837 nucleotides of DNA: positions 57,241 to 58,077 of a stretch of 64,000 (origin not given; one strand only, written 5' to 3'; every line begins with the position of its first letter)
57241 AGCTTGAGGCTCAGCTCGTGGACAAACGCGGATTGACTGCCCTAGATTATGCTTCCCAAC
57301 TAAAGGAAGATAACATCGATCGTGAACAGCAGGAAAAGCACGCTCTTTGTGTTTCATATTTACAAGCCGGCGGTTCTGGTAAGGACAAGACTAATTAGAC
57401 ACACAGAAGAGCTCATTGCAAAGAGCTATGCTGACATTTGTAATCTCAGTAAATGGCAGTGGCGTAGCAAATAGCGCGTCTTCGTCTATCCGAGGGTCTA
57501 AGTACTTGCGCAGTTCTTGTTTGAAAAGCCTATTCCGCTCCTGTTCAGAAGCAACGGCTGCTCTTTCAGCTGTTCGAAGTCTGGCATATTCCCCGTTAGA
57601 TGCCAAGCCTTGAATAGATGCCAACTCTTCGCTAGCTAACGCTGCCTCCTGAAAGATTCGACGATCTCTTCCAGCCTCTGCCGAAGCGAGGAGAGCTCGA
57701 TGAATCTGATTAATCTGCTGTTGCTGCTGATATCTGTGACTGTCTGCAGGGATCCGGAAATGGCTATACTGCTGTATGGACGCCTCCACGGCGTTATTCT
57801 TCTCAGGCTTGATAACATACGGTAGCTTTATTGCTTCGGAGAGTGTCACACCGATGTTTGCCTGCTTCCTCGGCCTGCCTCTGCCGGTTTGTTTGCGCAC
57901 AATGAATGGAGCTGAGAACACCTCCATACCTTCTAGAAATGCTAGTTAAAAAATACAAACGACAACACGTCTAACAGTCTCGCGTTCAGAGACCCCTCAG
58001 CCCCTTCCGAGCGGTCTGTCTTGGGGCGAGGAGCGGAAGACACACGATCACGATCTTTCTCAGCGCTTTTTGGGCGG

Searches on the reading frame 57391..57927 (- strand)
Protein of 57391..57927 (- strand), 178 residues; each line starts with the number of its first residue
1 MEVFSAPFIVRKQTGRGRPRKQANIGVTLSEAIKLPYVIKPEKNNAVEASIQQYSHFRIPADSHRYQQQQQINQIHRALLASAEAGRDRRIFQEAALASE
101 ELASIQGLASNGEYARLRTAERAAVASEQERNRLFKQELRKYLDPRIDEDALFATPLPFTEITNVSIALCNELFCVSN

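Call 4: search_protein_families(library=pfam, proteins=[window:57391-57927:-], max_evalue=1)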
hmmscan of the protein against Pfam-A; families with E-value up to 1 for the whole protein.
window:57391-57927:- (178 aa): 1 family
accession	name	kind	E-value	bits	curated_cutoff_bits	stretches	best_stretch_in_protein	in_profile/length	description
PF02178.24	AT_hook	-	0.067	13.5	17.4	1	15-24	3-12/13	AT hook motif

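Call 23: find_encoding_contigs(protein=window:57391-57927:-, flank=1500, max_places=10)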
Protein window:57391-57927:- (178 aa): 23 contigs read that carry it; 10 places shown.
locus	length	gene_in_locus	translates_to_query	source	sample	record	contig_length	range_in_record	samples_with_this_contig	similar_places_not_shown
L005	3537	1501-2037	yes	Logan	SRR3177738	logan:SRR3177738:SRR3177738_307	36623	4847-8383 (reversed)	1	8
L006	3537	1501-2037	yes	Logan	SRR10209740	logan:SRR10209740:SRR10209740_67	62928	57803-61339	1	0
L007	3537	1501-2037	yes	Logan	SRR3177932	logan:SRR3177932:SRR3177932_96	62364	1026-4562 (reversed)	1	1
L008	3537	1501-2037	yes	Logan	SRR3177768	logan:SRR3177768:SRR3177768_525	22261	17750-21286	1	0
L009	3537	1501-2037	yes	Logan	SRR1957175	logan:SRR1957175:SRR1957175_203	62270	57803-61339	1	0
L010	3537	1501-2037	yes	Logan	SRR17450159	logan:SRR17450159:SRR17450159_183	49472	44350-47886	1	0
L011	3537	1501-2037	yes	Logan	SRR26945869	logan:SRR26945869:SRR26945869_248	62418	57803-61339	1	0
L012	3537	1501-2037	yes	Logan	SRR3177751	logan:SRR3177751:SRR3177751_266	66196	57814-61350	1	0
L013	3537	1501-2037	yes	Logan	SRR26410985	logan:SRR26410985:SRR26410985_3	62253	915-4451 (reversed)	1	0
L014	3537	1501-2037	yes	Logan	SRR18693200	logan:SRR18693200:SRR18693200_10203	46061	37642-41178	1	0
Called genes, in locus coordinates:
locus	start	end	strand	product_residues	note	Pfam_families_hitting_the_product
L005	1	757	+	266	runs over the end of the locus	PF07974:EGF_2 (faint), PF23106:EGF_Teneurin (weak)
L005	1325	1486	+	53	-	-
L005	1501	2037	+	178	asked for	-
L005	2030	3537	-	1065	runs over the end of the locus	PF00069:Pkinase, PF07714:PK_Tyr_Ser-Thr, PF00069:Pkinase (weak), PF13606:Ank_3 (faint), PF13637:Ank_4 (faint), PF26344:YuzC (faint), PF12796:Ank_2, PF12796:Ank_2, +3 more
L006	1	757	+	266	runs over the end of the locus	PF07974:EGF_2 (faint), PF23106:EGF_Teneurin (weak)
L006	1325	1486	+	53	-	-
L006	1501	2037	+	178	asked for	-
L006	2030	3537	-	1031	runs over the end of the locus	?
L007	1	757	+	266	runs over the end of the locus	PF07974:EGF_2 (faint), PF23106:EGF_Teneurin (weak)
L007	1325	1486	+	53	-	-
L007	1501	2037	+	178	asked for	-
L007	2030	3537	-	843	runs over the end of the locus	?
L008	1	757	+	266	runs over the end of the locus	PF07974:EGF_2 (faint), PF23106:EGF_Teneurin (weak)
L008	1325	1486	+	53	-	-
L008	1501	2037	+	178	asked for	-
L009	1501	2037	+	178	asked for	-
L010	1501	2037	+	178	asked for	-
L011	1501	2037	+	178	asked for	-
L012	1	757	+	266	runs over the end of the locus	PF07974:EGF_2 (faint), PF23106:EGF_Teneurin (weak)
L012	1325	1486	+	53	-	-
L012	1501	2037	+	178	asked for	-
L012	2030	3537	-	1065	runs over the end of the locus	PF00069:Pkinase, PF07714:PK_Tyr_Ser-Thr, PF00069:Pkinase (weak), PF13606:Ank_3 (faint), PF13637:Ank_4 (faint), PF26344:YuzC (faint), PF12796:Ank_2, PF12796:Ank_2, +3 more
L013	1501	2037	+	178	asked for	-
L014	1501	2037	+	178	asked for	-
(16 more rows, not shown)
